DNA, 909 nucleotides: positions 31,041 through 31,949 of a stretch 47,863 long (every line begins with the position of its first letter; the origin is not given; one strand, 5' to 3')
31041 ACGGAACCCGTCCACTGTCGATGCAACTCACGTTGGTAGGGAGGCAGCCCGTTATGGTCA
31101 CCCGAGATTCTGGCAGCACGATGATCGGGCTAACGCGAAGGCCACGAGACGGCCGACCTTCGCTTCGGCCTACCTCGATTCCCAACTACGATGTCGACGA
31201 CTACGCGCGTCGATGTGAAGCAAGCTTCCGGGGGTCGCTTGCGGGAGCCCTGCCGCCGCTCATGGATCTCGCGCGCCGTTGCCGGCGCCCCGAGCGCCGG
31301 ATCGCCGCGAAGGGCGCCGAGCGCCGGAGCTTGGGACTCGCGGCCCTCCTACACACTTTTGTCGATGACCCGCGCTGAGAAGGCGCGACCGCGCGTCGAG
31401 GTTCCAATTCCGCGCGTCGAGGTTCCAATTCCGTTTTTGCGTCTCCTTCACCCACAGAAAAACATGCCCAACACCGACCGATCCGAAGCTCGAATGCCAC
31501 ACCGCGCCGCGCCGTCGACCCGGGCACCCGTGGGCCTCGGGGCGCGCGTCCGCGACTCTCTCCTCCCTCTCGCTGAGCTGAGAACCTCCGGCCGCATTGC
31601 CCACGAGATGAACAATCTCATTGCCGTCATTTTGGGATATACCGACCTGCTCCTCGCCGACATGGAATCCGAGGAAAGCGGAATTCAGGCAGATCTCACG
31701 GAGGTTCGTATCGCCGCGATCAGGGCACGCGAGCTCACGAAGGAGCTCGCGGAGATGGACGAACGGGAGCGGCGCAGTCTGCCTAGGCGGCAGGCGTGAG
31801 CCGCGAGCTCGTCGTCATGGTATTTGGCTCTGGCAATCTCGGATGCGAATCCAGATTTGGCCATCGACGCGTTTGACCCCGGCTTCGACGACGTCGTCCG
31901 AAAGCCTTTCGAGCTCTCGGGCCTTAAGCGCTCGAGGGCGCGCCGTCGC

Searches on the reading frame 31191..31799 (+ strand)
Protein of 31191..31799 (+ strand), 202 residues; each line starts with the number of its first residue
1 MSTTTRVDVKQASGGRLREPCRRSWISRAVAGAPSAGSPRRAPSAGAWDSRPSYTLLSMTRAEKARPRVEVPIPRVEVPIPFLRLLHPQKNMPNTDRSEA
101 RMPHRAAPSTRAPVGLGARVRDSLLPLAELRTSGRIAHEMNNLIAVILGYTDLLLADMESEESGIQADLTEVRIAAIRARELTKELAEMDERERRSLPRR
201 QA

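Call 17: search_protein_families(library=pfam, proteins=[window:31191-31799:+], max_evalue=0.05)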
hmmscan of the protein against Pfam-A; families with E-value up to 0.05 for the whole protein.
window:31191-31799:+ (202 aa): 1 family
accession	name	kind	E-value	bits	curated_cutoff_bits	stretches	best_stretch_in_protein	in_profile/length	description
PF00512.31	HisKA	-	0.001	19.5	26.9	1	136-186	9-57/66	His Kinase A (phospho-acceptor) domain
